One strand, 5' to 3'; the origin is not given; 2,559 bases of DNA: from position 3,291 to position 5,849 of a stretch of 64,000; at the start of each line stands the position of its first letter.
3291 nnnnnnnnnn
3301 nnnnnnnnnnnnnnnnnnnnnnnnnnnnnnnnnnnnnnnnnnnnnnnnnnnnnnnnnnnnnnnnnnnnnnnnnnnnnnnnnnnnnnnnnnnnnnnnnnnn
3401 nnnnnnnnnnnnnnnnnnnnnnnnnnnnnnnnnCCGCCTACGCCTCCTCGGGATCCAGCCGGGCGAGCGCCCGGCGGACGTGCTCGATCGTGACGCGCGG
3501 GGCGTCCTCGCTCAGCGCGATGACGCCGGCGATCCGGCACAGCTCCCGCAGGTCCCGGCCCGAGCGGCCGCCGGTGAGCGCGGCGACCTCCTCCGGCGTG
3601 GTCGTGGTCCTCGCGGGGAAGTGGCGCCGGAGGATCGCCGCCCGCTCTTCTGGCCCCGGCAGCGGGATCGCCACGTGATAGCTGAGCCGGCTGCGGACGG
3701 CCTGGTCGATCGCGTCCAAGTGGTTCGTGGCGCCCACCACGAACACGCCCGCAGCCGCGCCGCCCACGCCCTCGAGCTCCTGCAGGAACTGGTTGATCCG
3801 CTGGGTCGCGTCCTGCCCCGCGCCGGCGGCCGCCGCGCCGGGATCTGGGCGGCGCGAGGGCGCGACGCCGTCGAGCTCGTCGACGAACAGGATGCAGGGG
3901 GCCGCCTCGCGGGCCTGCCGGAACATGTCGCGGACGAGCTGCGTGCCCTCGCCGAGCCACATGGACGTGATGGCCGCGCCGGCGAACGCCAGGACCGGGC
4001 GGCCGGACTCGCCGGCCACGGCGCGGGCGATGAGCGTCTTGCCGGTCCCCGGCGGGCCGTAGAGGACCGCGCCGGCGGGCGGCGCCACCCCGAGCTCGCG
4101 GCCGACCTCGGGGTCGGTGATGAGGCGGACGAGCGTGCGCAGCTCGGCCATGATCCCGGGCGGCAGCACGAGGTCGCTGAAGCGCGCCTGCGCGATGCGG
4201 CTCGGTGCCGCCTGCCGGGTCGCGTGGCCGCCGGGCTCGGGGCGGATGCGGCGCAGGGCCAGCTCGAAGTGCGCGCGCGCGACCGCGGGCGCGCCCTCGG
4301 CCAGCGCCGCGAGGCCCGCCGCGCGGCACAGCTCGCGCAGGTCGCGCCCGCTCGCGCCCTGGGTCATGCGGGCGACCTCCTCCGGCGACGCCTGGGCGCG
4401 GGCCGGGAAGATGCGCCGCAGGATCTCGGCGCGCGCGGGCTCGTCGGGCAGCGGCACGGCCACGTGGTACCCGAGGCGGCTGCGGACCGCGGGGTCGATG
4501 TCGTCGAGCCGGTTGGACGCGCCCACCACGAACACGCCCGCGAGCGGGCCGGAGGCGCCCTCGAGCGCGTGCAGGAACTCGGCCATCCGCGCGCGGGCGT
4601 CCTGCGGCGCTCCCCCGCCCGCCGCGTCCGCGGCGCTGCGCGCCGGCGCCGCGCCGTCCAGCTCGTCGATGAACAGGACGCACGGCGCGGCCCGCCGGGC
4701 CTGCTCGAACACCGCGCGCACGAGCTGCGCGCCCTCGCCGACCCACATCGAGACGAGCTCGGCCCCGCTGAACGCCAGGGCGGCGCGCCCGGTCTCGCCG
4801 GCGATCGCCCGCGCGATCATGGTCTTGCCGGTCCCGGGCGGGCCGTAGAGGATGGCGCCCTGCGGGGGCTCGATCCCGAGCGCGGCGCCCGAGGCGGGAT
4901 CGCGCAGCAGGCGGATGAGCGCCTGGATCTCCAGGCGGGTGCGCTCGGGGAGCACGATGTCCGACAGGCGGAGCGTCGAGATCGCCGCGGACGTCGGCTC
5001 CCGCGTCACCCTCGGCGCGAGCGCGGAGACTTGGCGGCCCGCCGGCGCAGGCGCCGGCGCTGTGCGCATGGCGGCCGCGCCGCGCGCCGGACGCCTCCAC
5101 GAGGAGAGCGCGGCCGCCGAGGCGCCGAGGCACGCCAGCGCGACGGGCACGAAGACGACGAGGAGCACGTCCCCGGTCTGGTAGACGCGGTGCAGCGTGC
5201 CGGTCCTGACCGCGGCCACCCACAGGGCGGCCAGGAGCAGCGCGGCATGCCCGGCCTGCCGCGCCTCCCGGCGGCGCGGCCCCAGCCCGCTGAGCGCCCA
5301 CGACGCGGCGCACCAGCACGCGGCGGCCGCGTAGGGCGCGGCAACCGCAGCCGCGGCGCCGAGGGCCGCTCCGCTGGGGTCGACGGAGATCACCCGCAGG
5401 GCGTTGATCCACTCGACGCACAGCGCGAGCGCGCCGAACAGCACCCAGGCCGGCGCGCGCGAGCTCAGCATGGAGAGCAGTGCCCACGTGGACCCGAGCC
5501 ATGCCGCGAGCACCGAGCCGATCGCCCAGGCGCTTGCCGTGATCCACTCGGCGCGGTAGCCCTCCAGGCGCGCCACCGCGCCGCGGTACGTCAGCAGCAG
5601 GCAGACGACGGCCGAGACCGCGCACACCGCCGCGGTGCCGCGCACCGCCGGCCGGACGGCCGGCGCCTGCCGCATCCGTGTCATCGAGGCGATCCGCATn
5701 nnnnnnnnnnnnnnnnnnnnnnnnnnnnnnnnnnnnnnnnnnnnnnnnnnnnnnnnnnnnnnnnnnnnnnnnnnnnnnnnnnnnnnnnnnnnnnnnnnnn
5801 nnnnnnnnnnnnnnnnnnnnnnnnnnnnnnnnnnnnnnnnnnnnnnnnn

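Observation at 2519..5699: Membrane-anchored tandem-AAA+ ATPase coupled to a membrane NERD-domain protein: candidate undescribed defence-type module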

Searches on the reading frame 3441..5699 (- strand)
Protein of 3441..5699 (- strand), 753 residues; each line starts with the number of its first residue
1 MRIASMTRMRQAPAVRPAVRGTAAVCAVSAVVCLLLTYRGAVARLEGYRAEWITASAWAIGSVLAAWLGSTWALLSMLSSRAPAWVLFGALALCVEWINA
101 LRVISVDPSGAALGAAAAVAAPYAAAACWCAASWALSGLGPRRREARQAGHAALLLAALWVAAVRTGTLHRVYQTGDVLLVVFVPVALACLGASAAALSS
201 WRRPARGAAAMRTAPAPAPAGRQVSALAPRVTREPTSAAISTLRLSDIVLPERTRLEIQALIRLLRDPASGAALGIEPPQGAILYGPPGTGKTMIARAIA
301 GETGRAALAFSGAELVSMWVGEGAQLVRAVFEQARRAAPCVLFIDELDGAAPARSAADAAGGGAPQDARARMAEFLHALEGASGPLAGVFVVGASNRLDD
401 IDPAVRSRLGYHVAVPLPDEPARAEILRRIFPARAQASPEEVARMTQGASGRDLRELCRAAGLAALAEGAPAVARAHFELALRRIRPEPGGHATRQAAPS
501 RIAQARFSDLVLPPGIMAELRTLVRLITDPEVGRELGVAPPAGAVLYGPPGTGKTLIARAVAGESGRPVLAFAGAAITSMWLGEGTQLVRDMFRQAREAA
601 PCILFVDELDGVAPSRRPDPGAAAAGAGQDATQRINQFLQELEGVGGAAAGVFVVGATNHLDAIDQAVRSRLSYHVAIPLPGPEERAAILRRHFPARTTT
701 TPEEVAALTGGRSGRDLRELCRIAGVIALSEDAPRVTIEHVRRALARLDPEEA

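Call 3: search_protein_families(library=pfam, proteins=[window:3441-5699:-], max_evalue=0.1)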
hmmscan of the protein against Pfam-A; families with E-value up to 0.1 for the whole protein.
window:3441-5699:- (753 aa): 39 families (the best 25 are shown)
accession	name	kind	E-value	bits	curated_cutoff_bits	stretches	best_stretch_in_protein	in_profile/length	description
PF00004.35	AAA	-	7.4e-71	237.2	21.2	2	283-416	2-130/131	ATPase family associated with various cellular activities (AAA)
PF17862.7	AAA_lid_3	-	1.9e-19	69.3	27.2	2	440-479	5-44/45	AAA+ lid domain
PF13191.12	AAA_16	-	8.8e-12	46.3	32.6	2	257-386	8-134/167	AAA ATPase domain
PF07728.20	AAA_5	-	2.1e-09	38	22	2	283-352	3-80/139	AAA domain (dynein-related subfamily)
PF13401.12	AAA_22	-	6.7e-08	33.3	27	1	282-306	8-32/130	AAA domain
PF05496.18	RuvB_N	-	8e-08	32.6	27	2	281-347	35-93/159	Holliday junction DNA helicase RuvB P-loop domain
PF13521.12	AAA_28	-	7.5e-07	29.9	27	1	545-587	3-45/164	AAA domain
PF13481.12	AAA_25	-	4.2e-06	26.9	27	1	282-378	36-140/195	AAA domain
PF01078.27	Mg_chelatase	-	9.2e-06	25.6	20.3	1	283-300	26-43/207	Magnesium chelatase, subunit ChlI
PF01695.23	IstB_IS21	-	1.8e-05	24.8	24.1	1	279-306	92-119/238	IstB-like ATP binding protein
PF20720.3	nSTAND3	-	6.8e-05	23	27.2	0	283-301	21-39/155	Novel STAND NTPase 3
PF24883.2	NPHP3_N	-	0.00017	22.3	24.8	0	283-300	26-43/164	Nephrocystin 3, N-terminal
PF25199.1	nSTAND_NTPase5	-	0.00018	21.8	34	0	538-613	38-109/145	Novel STAND NTPase 5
PF13207.12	AAA_17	-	0.00019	22.1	27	0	547-597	1-50/136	AAA domain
PF13479.12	AAA_24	-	0.00022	21.6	27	0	283-299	6-22/195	AAA domain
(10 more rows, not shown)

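Call 4: search_protein_families(library=padloc, proteins=[window:3441-5699:-], max_evalue=0.1)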
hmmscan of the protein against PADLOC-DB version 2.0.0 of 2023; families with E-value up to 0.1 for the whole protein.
window:3441-5699:- (753 aa): 13 families
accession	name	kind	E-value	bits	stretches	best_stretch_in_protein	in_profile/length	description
PDLC02196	IetA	-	1.9e-58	196.7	2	505-747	86-320/374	-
PDLC02195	IetA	-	6.4e-48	162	2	509-743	105-332/395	-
PDLC04232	IetA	-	5.3e-46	155.5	2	496-718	71-286/330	-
PDLC04231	IetA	-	3.9e-33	113.4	2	502-685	78-251/262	-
PDLC00915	TRIP13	-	5.1e-31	106.2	2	254-440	39-233/302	TRIP13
PDLC00914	TRIP13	-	6.7e-22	76.3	2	545-705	75-241/302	TRIP13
PDLC04140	mad8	-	3.4e-11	41.2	1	276-304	24-52/314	mads_8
PDLC01995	RtcR_PspF2--CARF_AAA_HTH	-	0.0015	15.8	0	544-569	193-218/481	-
PDLC03838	DolB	-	0.0025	15.1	0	283-303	170-190/375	-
PDLC03924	MkoC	-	0.0066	12.5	0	286-309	273-297/1136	-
PDLC04889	PDC-S06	-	0.007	12.9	0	273-303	15-45/693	-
PDLC03921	MkoA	-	0.033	9.8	0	282-295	1045-1058/1607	-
PDLC03920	MkoA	-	0.037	10.3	0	282-299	634-651/1112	-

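Call 5: search_protein_families(library=ncbifam, proteins=[window:3441-5699:-], max_evalue=0.1)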
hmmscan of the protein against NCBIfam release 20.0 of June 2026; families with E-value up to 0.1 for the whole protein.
window:3441-5699:- (753 aa): 55 families (the best 25 are shown)
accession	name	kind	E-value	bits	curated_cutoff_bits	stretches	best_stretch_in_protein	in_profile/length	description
TIGR01241.2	FtsH_fam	equivalog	7.2e-97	325.6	600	2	503-747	157-401/598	ATP-dependent zinc metalloprotease FtsH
NF003069.1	PRK03992.1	subfamily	3.1e-96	322.8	500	2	265-486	151-373/379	proteasome-activating nucleotidase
TIGR01242.2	TIGR01242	subfamily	9.4e-95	317.6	500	2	265-486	134-356/362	proteasome-activating nucleotidase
TIGR01243.1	CDC48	subfamily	1.3e-86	291.5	802.65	2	264-480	472-687/733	CDC48 family AAA ATPase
NF047747.1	PrtsmActNtasePan2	equivalog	2.2e-77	260.9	700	2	258-485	164-392/397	proteasome-activating nucleotidase Pan2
NF047748.1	PrtsmActNtasePan1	equivalog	3e-77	260.3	750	2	265-488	168-392/405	proteasome-activating nucleotidase Pan1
NF008004.0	PRK10733.1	equivalog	2e-74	250.7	1008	2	245-482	151-389/644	ATP-dependent zinc metalloprotease FtsH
NF042959.1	IteA_antiphage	equivalog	6.1e-59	200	510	2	244-475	90-314/367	anti-phage ATPase IteA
NF041006.2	cell_div_CdvC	equivalog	1.5e-52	178.8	650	2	540-726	133-320/370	cell division protein CdvC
TIGR03689.1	pup_AAA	equivalog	1.2e-48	166.1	504.75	2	275-436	212-383/512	proteasome ATPase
NF003229.0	PRK04195.1-5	equivalog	4.8e-10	38.7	280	2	279-306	44-71/413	replication factor C large subunit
TIGR02928.1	TIGR02928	subfamily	1.8e-09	36.9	181.3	1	277-305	38-66/366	orc1/cdc6 family replication initiation protein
NF009881.0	PRK13341.1-2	equivalog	3e-09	35.3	651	2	282-311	55-84/736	AAA family ATPase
NF000868.0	PRK00080.1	equivalog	6.4e-09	35.1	282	2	281-347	53-111/330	Holliday junction branch migration DNA helicase RuvB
NF009883.0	PRK13341.1-4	equivalog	1.4e-08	33.2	668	2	282-348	58-122/729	AAA family ATPase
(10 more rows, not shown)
